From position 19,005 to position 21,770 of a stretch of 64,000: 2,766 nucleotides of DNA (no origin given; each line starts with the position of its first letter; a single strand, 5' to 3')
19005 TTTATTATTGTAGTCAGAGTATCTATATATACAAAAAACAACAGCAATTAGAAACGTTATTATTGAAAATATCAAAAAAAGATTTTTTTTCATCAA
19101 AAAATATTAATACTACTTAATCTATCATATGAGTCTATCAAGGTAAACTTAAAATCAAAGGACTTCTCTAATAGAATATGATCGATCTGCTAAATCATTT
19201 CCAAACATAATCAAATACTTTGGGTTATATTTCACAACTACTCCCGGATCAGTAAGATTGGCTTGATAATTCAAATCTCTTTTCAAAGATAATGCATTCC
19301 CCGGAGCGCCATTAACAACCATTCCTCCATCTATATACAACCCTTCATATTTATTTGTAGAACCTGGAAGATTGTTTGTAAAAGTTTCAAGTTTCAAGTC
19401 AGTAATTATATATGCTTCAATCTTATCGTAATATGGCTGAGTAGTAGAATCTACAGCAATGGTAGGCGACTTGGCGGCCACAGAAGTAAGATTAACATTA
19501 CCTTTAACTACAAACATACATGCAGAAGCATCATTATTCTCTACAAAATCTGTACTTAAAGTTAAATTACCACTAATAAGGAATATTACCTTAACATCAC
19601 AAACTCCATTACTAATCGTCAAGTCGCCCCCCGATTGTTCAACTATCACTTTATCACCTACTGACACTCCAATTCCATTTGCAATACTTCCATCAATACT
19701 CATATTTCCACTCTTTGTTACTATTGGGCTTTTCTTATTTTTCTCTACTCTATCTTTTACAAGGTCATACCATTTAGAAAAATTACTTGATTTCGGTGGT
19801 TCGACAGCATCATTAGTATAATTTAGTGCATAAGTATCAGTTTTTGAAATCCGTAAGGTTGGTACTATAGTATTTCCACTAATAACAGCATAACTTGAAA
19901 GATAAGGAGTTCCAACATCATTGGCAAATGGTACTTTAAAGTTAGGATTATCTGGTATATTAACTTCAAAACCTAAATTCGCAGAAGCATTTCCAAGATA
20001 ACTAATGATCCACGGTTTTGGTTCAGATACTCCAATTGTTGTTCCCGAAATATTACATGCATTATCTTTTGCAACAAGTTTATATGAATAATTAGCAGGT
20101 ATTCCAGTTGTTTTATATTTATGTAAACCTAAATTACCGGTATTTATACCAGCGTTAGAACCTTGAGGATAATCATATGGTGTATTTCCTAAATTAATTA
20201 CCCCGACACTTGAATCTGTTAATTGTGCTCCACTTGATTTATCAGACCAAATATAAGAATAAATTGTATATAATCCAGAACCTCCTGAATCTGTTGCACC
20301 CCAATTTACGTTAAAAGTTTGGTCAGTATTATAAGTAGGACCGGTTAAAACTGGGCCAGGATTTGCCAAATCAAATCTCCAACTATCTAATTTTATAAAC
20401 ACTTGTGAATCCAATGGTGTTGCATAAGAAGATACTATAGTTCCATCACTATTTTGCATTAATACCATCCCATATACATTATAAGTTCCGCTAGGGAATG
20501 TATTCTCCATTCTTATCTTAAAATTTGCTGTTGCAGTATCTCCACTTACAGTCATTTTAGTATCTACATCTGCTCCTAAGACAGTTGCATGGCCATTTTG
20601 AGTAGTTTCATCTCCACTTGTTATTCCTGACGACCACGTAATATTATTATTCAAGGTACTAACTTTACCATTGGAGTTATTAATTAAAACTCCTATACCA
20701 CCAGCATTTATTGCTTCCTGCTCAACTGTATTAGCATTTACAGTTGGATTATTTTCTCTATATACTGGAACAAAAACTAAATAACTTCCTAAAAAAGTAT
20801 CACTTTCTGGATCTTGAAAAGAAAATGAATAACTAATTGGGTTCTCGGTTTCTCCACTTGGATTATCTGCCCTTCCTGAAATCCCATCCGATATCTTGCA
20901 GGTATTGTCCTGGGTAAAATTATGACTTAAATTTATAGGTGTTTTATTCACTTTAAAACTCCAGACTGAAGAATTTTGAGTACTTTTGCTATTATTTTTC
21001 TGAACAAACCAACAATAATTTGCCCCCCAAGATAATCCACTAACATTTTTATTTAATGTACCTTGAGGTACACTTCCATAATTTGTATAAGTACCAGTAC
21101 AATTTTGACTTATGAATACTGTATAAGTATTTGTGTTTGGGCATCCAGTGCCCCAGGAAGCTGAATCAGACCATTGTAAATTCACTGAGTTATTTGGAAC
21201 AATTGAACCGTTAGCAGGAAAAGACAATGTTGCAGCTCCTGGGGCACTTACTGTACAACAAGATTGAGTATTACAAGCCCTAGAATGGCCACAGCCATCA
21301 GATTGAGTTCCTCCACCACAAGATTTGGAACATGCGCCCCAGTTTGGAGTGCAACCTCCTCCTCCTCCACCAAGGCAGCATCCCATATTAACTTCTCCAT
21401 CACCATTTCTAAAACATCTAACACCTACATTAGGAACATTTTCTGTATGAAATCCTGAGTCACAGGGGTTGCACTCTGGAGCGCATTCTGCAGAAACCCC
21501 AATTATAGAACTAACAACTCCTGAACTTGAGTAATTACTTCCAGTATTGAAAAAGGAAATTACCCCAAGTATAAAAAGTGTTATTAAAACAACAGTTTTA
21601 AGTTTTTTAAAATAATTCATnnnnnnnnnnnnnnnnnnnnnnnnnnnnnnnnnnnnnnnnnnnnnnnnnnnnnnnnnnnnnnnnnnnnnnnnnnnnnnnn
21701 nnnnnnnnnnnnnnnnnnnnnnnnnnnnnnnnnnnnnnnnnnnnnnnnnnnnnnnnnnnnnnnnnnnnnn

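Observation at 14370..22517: Tandemly duplicated three-gene module encoding giant Cys-rich TSP1/FN3/(LamG) surface proteins with two small membrane-anchored partners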

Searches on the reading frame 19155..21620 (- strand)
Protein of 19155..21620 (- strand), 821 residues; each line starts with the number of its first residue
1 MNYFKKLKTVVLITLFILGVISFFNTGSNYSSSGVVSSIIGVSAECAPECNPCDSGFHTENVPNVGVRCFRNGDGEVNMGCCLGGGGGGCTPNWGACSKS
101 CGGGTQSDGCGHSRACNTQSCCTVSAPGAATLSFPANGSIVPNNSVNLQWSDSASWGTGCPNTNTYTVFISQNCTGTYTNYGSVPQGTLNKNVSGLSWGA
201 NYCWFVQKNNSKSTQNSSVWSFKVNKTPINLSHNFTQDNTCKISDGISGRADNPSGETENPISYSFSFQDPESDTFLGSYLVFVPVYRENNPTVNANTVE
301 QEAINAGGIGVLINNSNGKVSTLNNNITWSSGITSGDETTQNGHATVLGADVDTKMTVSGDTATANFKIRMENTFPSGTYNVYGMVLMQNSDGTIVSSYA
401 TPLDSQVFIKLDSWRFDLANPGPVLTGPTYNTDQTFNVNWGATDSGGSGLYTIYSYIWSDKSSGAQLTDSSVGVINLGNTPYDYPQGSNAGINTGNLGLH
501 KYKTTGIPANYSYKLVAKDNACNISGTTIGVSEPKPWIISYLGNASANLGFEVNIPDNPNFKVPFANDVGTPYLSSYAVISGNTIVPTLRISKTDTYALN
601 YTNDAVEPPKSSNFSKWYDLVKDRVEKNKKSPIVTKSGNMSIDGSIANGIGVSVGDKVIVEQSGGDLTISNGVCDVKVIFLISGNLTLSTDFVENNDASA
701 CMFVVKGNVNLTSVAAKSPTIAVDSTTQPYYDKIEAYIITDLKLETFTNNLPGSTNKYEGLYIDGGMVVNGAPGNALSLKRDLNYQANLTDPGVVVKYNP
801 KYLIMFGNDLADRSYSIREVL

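Call 3: search_protein_families(library=pfam, proteins=[window:19155-21620:-], max_evalue=1)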
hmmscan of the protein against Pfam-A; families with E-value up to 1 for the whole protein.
window:19155-21620:- (821 aa): 0 families

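Call 4: search_protein_families(library=ncbifam, proteins=[window:19155-21620:-], max_evalue=1)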
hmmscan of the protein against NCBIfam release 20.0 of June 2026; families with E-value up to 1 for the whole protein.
window:19155-21620:- (821 aa): 0 families

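Call 7: find_homologous_proteins(query=window:19155-21620:-)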
Query window:19155-21620:- (821 aa): 8 proteins with E <= 0.001 among 8000 candidates.
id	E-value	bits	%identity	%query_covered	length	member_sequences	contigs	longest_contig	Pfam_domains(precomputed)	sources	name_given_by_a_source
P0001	0.0e+0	1869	100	100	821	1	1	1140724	-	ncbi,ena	-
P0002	6.1e-238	810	50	60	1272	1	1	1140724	PF07953.21,PF13385.14,PF02210.32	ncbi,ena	-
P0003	1.5e-72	263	30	84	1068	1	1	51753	PF07646.22,PF13964.13,PF24681.2,PF13854.13,PF13415.13,PF24981.2,PF01344.32,PF25210.2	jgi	jgi:hypothetical protein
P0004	4.2e-63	232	29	99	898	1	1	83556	-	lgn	-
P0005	2.2e-13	68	40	18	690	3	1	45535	PF00090.26,PF19030.7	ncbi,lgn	-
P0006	4.1e-12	63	49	10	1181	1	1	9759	-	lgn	-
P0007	4.5e-10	57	80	4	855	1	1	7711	PF07591.16,PF00090.26,PF14890.12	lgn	-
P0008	2.7e-6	44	37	14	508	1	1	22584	PF18911.7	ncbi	-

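Call 10: find_encoding_contigs(protein=P0004, flank=10000, max_places=4)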
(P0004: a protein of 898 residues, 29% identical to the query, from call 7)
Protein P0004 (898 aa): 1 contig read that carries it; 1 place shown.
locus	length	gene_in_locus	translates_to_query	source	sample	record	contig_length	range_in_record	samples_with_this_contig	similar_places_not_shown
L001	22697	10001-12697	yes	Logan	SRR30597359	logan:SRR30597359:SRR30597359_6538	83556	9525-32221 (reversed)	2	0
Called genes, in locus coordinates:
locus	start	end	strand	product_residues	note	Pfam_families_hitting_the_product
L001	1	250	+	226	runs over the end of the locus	-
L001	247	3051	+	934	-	-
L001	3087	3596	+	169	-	PF03449:GreA_GreB_N, PF01272:GreA_GreB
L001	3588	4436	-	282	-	PF02673:BacA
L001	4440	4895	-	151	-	PF02502:LacAB_rpiB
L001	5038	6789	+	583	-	PF01807:Zn_ribbon_DnaG, PF08275:DNAG_N, PF01751:Toprim (weak), PF13155:Toprim_2, PF13662:Toprim_4, PF10410:DnaB_bind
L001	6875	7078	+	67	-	PF00468:Ribosomal_L34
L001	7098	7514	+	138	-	PF01245:Ribosomal_L19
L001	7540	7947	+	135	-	PF11969:DcpS_C, PF01230:HIT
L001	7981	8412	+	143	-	PF11969:DcpS_C, PF01230:HIT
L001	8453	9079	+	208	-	PF01351:RNase_HII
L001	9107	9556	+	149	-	-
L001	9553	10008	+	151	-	-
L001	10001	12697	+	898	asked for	-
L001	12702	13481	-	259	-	PF01522:Polysacc_deac_1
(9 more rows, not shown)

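Call 11: find_encoding_contigs(protein=P0003, flank=10000, max_places=4)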
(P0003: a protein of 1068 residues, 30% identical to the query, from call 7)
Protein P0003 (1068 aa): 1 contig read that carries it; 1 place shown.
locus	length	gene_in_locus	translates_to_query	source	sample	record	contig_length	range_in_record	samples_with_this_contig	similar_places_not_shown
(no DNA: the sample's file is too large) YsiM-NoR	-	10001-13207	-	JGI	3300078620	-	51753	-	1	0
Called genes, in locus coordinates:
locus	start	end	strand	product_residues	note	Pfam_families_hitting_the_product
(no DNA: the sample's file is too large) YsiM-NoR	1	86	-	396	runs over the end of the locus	PF20706:GT4-conflict (faint), PF13439:Glyco_transf_4, PF13579:Glyco_trans_4_4, PF00534:Glycos_transf_1, PF13692:Glyco_trans_1_4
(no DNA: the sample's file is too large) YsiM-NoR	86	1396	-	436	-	PF13439:Glyco_transf_4, PF00534:Glycos_transf_1, PF13692:Glyco_trans_1_4, PF20706:GT4-conflict (faint)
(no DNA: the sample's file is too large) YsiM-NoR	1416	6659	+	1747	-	PF00226:DnaJ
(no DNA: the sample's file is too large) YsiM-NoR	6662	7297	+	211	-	PF27462:RecX_N, PF02631:RecX_HTH2 (weak)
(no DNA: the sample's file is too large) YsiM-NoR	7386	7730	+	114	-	PF12844:HTH_19, PF13560:HTH_31, PF01381:HTH_3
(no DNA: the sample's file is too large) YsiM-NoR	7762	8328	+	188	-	PF01245:Ribosomal_L19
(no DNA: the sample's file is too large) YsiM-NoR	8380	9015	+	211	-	PF01351:RNase_HII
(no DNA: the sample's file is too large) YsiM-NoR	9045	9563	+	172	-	-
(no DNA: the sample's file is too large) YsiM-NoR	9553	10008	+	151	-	-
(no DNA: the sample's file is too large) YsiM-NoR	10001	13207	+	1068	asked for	PF13415:Beta-prop_FBX42, PF13964:Beta-prop_Calicin, PF24681:Kelch_KLHDC2_KLHL20_DRC7, PF24981:Beta-prop_ATRN-LZTR1, PF25210:Kelch_FKB95, PF01344:Kelch_1, PF07646:Kelch_2, PF13415:Beta-prop_FBX42, +9 more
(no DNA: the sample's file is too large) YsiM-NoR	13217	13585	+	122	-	PF02021:UPF0102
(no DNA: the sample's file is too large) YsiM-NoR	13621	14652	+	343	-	PF02557:VanY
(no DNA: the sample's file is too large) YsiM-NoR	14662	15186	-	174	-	PF05974:DUF892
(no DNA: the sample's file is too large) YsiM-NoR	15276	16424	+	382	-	PF02899:Phage_int_SAM_1 (faint), PF00589:Phage_integrase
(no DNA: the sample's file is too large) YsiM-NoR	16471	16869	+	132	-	-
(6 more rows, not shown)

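Call 14: find_related_loci(query=A1, collection=genome_contigs, flank=8000)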
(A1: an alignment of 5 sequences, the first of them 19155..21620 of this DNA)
Query A1 (821 aa) in genome_contigs; peptide patterns used: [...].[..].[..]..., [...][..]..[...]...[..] (x = any residue, [..] = any of these).
62 stretches matched a pattern; 1 encode a relative of the query (tblastn E <= 1e-3); 1 distinct loci.
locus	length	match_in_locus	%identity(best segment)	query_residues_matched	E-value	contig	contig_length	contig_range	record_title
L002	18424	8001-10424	34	2-820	1e-128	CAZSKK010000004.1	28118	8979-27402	MAG TPA_asm: uncultured Candidatus Saccharibacteria bacterium isolate binchicken_co130_48 genome assembly, contig: NODE_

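Call 20: find_homologous_proteins(query=A2, max_evalue=0.001)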
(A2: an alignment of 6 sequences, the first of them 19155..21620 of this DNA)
Query A2 (6 sequences) (821 aa, profile of the alignment): 9 proteins with E <= 0.001 among 8000 candidates.
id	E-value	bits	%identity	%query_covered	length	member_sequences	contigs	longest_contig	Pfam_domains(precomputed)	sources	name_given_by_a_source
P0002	0.0e+0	1152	50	60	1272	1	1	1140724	PF07953.21,PF13385.14,PF02210.32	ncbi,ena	-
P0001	0.0e+0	1141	100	100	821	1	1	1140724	-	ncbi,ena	-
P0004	0.0e+0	1123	29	99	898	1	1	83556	-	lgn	-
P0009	4.5e-266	903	31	52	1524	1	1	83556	PF00754.32,PF22633.4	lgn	-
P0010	6.5e-25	106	32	14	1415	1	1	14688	PF28033.1,PF16655.13,PF25059.2,PF07610.18,PF25788.3,PF24489.2,PF22544.3,PF16656.12,PF22073.3,PF15780.12,PF12371.15,PF00041.28,PF10179.16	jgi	jgi:hypothetical protein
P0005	3.0e-13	67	40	18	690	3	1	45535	PF00090.26,PF19030.7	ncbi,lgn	-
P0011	1.6e-10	58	26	12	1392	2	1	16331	PF22842.4,PF06848.18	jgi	jgi:hypothetical protein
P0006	3.3e-8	50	49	10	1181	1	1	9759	-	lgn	-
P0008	3.9e-4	37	37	14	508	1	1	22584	PF18911.7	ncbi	-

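Call 26: search_protein_families(library=pfam, proteins=[P0005, P0007, P0006, P0008], max_evalue=10)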
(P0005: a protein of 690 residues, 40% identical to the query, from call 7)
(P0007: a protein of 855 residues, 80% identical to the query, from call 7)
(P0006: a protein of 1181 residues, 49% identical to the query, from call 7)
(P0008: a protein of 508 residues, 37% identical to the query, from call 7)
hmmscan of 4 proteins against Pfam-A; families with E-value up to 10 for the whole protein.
P0005 (690 aa): 3 families
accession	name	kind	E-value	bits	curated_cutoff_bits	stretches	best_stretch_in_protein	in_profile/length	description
PF19030.6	TSP1_ADAMTS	-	1e-06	29.3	23.8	2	145-184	4-44/55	Thrombospondin type 1 domain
PF00090.25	TSP_1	-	1.6e-05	25.4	21.6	2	143-175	2-36/49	Thrombospondin type 1 domain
PF19028.6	TSP1_spondin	-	0.025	15.3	41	2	139-165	1-27/52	Spondin-like TSP1 domain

P0007 (855 aa): 5 families
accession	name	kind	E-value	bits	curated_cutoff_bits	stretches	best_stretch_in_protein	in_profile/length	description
PF00090.25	TSP_1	-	3.7e-09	37.1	21.6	3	277-322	2-49/49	Thrombospondin type 1 domain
PF14890.11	Intein_splicing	-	8.1e-08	32.6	35.8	2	66-160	12-104/155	Intein splicing domain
PF07591.16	PT-HINT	-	4.4e-06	27.4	27.7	1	59-140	6-89/137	Pretoxin HINT domain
PF01079.26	Hint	-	0.0018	18.4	29.7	1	65-160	29-128/213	Hint module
PF19028.6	TSP1_spondin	-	0.013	16.2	41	3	277-322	5-52/52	Spondin-like TSP1 domain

P0006 (1181 aa): 1 family
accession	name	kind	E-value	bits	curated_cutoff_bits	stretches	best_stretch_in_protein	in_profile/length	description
PF13620.12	CarboxypepD_reg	-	0.076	13.8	32.3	1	839-872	25-58/82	Carboxypeptidase regulatory-like domain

P0008 (508 aa): 2 families
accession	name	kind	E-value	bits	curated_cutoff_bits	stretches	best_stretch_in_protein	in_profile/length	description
PF18911.6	PKD_4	-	1.3e-06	28.8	27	2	298-354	13-60/85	PKD domain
PF00801.26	PKD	-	0.012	16.1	23.5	2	300-355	12-58/80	PKD domain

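Call 29: search_solved_structures(query=A3, max_evalue=1)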
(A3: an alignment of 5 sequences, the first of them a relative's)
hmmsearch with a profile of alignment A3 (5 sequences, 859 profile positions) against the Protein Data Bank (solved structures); distinct sequences matched with E-value up to 1: 3.
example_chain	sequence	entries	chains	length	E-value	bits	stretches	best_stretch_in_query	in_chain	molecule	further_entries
3mpc_A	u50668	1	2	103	0.00011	23.8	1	151-233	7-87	Fn3-like protein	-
2dmk_A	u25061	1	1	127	0.0024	19.3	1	182-246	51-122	midline 2 isoform 2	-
3lpw_A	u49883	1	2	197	0.55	11.5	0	158-227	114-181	A77-A78 domain from Titin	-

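Call 38: predict_structure(alignment_id=A3)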
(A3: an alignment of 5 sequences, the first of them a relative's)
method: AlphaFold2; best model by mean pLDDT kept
length: 821 residues; sequences in the alignment: 5
mean_pLDDT: 60.7   pTM: 0.42
mean pLDDT of the five models: 60.7, 59.6, 57.7, 55.7, 52.4
residues with pLDDT >= 90: 44; 70-90: 274; 50-70: 233; < 50: 270
segments of 3 or more residues with pLDDT < 50: 1-5, 19-94, 98-103, 117-121, 317-344, 348-352, 462-464, 470-472, 478-497, 505-508, 533-614, 798-816, 818-821
pLDDT, mean of each block of 10 residues (from residue 1): 52 64 35 25 25 29 30 31 35 48 52 50 60 90 89 68 83 82 88 89 90 83 87 69 61 55 81 78 80 83 65 56 36 32 45 66 78 67 85 80 86 77 68 61 66 63 52 48 39 46 52 72 73 37 28 34 36 28 24 32 37 54 63 81 88 83 86 82 87 73 85 64 65 76 67 62 65 57 53 54 35 42 35
secondary structure, 60 per line:
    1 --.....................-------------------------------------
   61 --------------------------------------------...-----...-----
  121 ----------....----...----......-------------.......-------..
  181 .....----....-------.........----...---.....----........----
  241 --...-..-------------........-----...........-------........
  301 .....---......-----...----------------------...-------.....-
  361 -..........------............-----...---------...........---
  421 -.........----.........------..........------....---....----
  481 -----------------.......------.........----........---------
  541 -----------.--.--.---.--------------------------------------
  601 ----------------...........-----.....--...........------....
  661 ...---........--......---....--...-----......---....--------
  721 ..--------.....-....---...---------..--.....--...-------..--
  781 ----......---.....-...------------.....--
elements in order (helices of 4 or more, strands of 3 or more residues): H3-23 E105-107 E113-115 E131-134 E139-141 E146-151 E165-171 E179-185 E190-193 E201-209 E214-216 E220-224 E229-236 E262-269 E275-285 E293-295 H296-305 E309-314 E320-322 E345-347 E355-359 E362-371 E378-389 E395-397 E407-417 E422-430 E435-443 E450-459 E466-469 E473-476 E498-504 E511-519 E524-531 H617-627 E633-637 E640-645 H646-650 E657-663 E667-674 E677-682 E686-689 E692-694 E700-705 E709-712 E731-735 E737-740 E744-746 E760-764 E767-769 H785-790 E794-798 E815-819

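Call 43: search_protein_representatives(alignment_id=A3)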
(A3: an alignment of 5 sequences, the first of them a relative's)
Query: 5 sequences, 859 profile positions. Proteins with E-value up to 0.001 (for the whole library): 2317; up to 1e-10: 844; up to 1e-30: 180. The best 150 are listed.
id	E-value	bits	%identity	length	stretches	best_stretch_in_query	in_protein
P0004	0.0e+00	1233.2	-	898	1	1-857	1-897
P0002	0.0e+00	1228.6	-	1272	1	2-859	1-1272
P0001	0.0e+00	1174.1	-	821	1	2-858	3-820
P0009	0.0e+00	1099.2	-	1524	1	2-859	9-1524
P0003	5.9e-276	934.5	-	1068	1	1-858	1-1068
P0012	1.8e-198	678.1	-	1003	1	25-858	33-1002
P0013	3.0e-188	644.3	-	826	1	33-858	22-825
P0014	4.7e-188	643.7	-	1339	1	7-859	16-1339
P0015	9.1e-181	619.6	-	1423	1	6-859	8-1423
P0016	7.7e-164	563.5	-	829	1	4-858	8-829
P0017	2.6e-161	555.2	-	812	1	49-858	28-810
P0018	3.6e-156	538.2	-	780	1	1-790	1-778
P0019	2.8e-154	531.9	-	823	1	41-858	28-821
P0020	1.4e-153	529.6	-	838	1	4-857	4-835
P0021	1.6e-149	516.2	-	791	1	122-858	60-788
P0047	1.2e-114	400.8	-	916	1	1-858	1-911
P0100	2.0e-64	234.6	-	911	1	4-858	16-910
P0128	6.1e-42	160.3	-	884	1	10-857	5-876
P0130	2.8e-41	158.1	-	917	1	72-858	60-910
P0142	1.7e-37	145.6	-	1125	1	25-857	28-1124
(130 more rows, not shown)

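Call 46: search_protein_families(library=pfam, alignment_id=A6, max_evalue=0.0001)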
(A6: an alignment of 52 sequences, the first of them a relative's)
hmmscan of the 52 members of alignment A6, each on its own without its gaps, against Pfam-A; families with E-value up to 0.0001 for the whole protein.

A. member 1, P0001 (821 aa): 0 families

B. families by the number of members that match (of 52 scanned): 20 families
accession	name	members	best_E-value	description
PF00041.27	fn3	4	9.7e-07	Fibronectin type III domain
PF13385.13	Laminin_G_3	3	1.3e-37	Concanavalin A-like lectin/glucanases superfamily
PF22633.2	F5_F8_type_C_2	2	7e-45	NedA-like, galactose-binding domain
PF24681.1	Kelch_KLHDC2_KLHL20_DRC7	2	1.8e-42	KLHDC2/KLHL20/DRC7 Kelch-repeats domain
PF24981.1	Beta-prop_ATRN-LZTR1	2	6e-37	Attractin/LZTR1 beta-propeller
PF01344.31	Kelch_1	2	1.3e-34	Kelch motif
PF00754.31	F5_F8_type_C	2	1.7e-34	F5/8 type C domain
PF13418.12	Kelch_4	2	1e-25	Galactose oxidase, central domain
PF13964.12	Kelch_6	2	1e-25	Kelch motif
PF07646.21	Kelch_2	2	1.2e-25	Kelch motif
PF25210.1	Kelch_FKB95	2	3e-21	FKB95, Kelch-repeats domain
PF00059.27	Lectin_C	1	3.9e-40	Lectin C-type domain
PF00092.34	VWA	1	8.5e-21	von Willebrand factor type A domain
PF13415.12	Kelch_3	1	2.8e-15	Galactose oxidase, central domain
PF13519.12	VWA_2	1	3.8e-14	von Willebrand factor type A domain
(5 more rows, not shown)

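Call 47: find_encoding_contigs(protein=P0012, flank=8000, max_places=2)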
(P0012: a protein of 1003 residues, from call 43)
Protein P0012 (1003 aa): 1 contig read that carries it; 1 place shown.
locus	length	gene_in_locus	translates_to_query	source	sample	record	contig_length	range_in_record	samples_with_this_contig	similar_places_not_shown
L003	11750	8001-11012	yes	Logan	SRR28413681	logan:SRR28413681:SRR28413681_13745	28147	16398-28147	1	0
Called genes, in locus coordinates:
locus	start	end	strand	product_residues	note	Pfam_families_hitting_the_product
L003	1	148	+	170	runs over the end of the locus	PF03449:GreA_GreB_N, PF01272:GreA_GreB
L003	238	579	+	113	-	PF02325:CCB3_YggT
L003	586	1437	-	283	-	PF02673:BacA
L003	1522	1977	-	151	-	PF02502:LacAB_rpiB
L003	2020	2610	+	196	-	-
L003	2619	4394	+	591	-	PF01807:Zn_ribbon_DnaG, PF08275:DNAG_N, PF01751:Toprim (weak), PF13155:Toprim_2, PF13662:Toprim_4, PF10410:DnaB_bind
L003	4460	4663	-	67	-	PF00468:Ribosomal_L34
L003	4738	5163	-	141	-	-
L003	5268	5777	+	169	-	PF01245:Ribosomal_L19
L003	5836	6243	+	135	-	PF11969:DcpS_C, PF01230:HIT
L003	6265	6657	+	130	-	PF08818:DUF1801 (weak)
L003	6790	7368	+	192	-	PF01351:RNase_HII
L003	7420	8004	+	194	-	-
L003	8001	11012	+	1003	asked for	-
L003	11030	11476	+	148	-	PF01458:SUFBD_core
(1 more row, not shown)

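Call 49: find_encoding_contigs(protein=P0014, flank=8000, max_places=2)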
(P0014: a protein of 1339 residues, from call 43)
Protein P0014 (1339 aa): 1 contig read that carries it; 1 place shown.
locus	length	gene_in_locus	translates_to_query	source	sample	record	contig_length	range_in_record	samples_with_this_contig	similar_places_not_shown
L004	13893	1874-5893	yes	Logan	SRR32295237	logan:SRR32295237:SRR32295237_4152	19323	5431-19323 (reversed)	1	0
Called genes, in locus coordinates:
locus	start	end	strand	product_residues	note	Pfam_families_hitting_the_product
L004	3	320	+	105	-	?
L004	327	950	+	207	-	PF01351:RNase_HII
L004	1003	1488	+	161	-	-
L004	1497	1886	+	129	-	-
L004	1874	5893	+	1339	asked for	PF13385:Laminin_G_3, PF02973:Sialidase (weak)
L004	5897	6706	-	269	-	PF01509:TruB_N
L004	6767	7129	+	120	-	PF13560:HTH_31, PF12844:HTH_19 (weak), PF01381:HTH_3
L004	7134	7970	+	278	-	-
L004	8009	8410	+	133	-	PF13473:Cupredoxin_1 (weak)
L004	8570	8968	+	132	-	PF13473:Cupredoxin_1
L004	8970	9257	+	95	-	PF02583:Trns_repr_metal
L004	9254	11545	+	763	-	PF00403:HMA, PF00122:E1-E2_ATPase, PF00702:Hydrolase, PF08282:Hydrolase_3 (faint)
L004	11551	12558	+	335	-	PF00403:HMA, PF13386:DsbD_2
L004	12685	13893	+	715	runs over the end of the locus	PF00009:GTP_EFTU, PF22042:EF-G_D2, PF03144:GTP_EFTU_D2, PF14492:EFG_III, PF03764:EFG_IV, PF00679:EFG_C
